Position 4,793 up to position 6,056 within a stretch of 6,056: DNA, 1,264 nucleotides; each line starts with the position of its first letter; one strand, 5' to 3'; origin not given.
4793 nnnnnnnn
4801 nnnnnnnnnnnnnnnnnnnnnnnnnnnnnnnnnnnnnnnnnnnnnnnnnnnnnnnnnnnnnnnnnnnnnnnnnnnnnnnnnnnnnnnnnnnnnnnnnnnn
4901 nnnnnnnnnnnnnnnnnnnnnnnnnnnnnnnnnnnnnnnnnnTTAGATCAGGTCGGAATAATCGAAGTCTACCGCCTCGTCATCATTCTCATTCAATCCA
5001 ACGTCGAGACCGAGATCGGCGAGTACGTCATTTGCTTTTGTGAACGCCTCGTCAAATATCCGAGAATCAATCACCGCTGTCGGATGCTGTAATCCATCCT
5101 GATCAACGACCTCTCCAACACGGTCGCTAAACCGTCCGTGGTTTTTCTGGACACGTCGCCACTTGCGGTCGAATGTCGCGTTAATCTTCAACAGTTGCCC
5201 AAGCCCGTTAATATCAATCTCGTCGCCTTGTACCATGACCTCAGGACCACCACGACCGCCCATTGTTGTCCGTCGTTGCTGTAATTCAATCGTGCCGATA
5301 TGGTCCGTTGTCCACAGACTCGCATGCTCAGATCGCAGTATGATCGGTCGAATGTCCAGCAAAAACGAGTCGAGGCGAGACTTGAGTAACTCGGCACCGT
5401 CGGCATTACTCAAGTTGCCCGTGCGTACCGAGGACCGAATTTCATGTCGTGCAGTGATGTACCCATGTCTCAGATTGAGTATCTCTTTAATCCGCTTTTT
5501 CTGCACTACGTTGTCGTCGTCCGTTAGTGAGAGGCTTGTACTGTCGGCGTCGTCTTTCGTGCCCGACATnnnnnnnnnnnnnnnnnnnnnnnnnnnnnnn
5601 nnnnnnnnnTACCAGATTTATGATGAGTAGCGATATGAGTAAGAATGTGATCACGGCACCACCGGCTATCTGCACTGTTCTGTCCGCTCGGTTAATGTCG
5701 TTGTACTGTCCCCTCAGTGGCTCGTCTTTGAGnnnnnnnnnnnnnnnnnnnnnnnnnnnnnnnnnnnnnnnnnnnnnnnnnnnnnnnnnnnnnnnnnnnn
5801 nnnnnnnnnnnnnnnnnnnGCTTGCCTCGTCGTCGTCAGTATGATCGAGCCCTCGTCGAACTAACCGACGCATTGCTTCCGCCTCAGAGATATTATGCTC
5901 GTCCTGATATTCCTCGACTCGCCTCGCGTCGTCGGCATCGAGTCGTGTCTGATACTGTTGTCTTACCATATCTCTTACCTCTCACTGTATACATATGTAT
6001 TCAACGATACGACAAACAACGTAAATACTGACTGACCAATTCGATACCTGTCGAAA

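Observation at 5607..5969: Tail-anchored ribbon-helix-helix protein: a membrane-tethered DNA binder leading the reverse operon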

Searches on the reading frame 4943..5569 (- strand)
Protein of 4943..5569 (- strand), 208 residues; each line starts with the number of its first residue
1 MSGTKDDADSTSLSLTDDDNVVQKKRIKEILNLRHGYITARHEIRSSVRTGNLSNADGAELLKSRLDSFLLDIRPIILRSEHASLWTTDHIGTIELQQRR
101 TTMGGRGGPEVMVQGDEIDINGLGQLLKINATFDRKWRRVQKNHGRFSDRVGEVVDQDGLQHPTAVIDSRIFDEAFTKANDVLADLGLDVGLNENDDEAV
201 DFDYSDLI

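Call 4: search_protein_families(library=pfam, proteins=[window:4943-5569:-], max_evalue=1)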
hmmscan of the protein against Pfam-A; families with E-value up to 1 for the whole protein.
window:4943-5569:- (208 aa): 0 families

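Call 57: search_protein_families(library=phrogs, proteins=[window:4943-5569:-], max_evalue=0.1)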
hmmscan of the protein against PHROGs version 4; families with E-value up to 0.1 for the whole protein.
window:4943-5569:- (208 aa): 0 families

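Call 109: search_protein_families(library=padloc, proteins=[window:4943-5569:-], max_evalue=0.01)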
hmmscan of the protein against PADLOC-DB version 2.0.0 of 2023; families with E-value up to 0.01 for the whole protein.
window:4943-5569:- (208 aa): 0 families

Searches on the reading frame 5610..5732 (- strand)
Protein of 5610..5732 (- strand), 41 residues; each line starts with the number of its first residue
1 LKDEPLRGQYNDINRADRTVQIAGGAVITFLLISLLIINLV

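Call 83: search_dna_similar(query=window:5610-5732:-, collection=phages, mode=protein, max_evalue=10)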
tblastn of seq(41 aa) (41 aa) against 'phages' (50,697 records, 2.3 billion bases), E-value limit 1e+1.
Records with a match: 1; places in all: 1; records where one place covers at least 80% of the query: 0.
Best place of each record, by identity: <60% 1.
By first word of the organism name: Escherichia 1.
By host as written in the record: Escherichia sp. 1.
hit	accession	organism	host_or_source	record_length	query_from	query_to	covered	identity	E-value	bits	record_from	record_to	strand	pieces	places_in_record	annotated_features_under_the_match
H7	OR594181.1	Escherichia phage vB_EcoM_SHAK7704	Escherichia sp.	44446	4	28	61%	52.0%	9e+0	28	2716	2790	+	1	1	similar to hypothetical protein; phrog=4571; top_hit=KY250034_p9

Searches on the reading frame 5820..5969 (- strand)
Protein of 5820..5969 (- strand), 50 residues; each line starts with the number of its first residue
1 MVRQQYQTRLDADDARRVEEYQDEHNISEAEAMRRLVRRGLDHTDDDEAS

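Call 47: search_solved_structures(query=A4, max_evalue=10)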
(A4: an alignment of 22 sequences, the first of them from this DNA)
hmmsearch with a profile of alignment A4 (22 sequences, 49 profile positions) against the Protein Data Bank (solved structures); distinct sequences matched with E-value up to 10: 15.
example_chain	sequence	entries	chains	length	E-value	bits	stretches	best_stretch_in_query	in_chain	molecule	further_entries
3gxq_A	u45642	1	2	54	0.0097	18.9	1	10-43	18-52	Putative regulator of transfer genes ArtA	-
9lew_A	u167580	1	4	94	0.072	16.2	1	1-33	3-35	DNA-damage-inducible protein J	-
5hs0_A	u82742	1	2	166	0.14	15.3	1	27-48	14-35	Ankyrin domain protein ank1C4_7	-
4pim_A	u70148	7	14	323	0.31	14.1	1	28-46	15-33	Histidine-specific methyltransferase EgtD | Histidine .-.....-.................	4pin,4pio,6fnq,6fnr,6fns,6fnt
4pip_A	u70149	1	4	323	0.31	14.1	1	28-46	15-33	Histidine-specific methyltransferase EgtD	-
4uy6_A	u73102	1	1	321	0.49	13.5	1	28-44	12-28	HISTIDINE-SPECIFIC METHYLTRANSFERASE EGTD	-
4uy7_A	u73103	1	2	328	0.51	13.4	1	28-44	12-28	HISTIDINE-SPECIFIC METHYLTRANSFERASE EGTD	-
4uy5_A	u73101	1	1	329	0.52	13.4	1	28-44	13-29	HISTIDINE-SPECIFIC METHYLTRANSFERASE EGTD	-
1rja_A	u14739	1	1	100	0.57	13.3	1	27-40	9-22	Tyrosine-protein kinase 6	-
2lf6_A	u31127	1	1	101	0.59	13.2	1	31-44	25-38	Effector protein hopAB1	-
2f66_B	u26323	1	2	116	1.3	12.2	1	16-36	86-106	Vacuolar protein sorting-associated protein VPS28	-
2f6m_B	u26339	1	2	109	1.4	12.1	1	16-36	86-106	Vacuolar protein sorting-associated protein VPS28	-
2p22_B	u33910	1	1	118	1.4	12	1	16-36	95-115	Vacuolar protein sorting-associated protein 28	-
3mz2_A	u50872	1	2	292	2.4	11.3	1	27-43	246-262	Glycerophosphoryl diester phosphodiesterase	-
7eu0_C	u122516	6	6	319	9.6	9.4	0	24-36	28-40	DNA-directed RNA polymerases II, IV and V subunit 3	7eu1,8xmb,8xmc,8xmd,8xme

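Call 64: predict_structure(alignment_id=A4)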
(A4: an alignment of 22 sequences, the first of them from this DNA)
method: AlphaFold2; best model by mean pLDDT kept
length: 50 residues; sequences in the alignment: 22
mean_pLDDT: 77.5   pTM: 0.54
mean pLDDT of the five models: 77.5, 77.5, 76.4, 76.2, 74.9
residues with pLDDT >= 90: 10; 70-90: 22; 50-70: 16; < 50: 2
segments of 3 or more residues with pLDDT < 50: none
pLDDT, mean of each block of 10 residues (from residue 1): 59 86 92 88 63
secondary structure, 60 per line:
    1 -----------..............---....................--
elements in order: H12-25 H29-48

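Call 68: fold_search(model_id=the predicted structure, library=pdb)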
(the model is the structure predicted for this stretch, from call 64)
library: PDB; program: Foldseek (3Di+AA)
matches with E <= 10: 62; with E <= 0.001: 0
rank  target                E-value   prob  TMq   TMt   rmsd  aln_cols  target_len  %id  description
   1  7vp6_D                1.2e+00  0.54  0.57  0.61   1.9        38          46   24  Structure of a transcription factor and DNA complex (released 2022-10-19)
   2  7vp7_A                1.6e+00  0.35  0.57  0.52   2.8        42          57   21  Structure of a transcription factor and DNA complex (released 2022-10-19)
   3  7vp2_B                1.7e+00  0.35  0.57  0.51   2.9        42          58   21  Structure of a transcription factor and DNA complex (released 2022-10-19)
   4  3ft7_A                1.8e+00  0.41  0.56  0.60   2.0        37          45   19  Crystal structure of an extremely stable dimeric protein from sulfolobus islandicus (released 2009-10-20)
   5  5zkt_A                1.8e+00  0.33  0.58  0.55   2.8        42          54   19  Crystal structure of TCP domain of PCF6 in Oryza sativa (released 2019-03-27)
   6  7vp5_F                1.8e+00  0.33  0.57  0.42   3.0        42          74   21  Structure of a transcription factor and DNA complex (released 2022-10-19)
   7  5zkt_B                2.0e+00  0.30  0.57  0.53   2.8        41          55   20  Crystal structure of TCP domain of PCF6 in Oryza sativa (released 2019-03-27)
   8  7vp4_I                2.3e+00  0.33  0.57  0.52   2.1        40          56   22  Structure of a transcription factor and DNA complex (released 2022-10-19)
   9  4fjq                  2.7e+00  0.57  0.49  0.05   0.5        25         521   36  Crystal Structure of an alpha-Bisabolol synthase (released 2013-03-13)
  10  7vp5_B                2.7e+00  0.25  0.57  0.42   2.9        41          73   22  Structure of a transcription factor and DNA complex (released 2022-10-19)
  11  7vp4_E                2.9e+00  0.23  0.57  0.42   2.9        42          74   21  Structure of a transcription factor and DNA complex (released 2022-10-19)
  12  8u12_A                3.1e+00  0.25  0.62  0.62   8.5        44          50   11  Crystal Structure of Antitoxin Protein Rv0298 of Type II Toxin-antitoxin Systems from Mycobacterium tuberculosis (released 2023-09-27)
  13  7vp5_J                3.1e+00  0.21  0.55  0.51   2.8        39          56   20  Structure of a transcription factor and DNA complex (released 2022-10-19)
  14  7vp4_B                3.1e+00  0.20  0.54  0.44   3.0        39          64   20  Structure of a transcription factor and DNA complex (released 2022-10-19)
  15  2jxg_A                3.3e+00  0.18  0.52  0.56   8.7        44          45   11  Solution Structure of the DNA Binding domain of Proline Utilization A (PutA) (released 2008-02-19)
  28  1ea4_B                5.2e+00  0.21  0.56  0.65   1.5        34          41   12  TRANSCRIPTIONAL REPRESSOR COPG/22bp dsDNA COMPLEX (released 2001-07-05)
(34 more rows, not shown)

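Call 86: find_related_loci(query=A5, collection=viral_contigs, flank=7000)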
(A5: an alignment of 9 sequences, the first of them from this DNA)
Query A5 (50 aa) in viral_contigs; peptide patterns used: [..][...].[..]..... (x = any residue, [..] = any of these).
38 stretches matched a pattern, but none encodes a relative of the query by tblastn (E <= 1e-3).
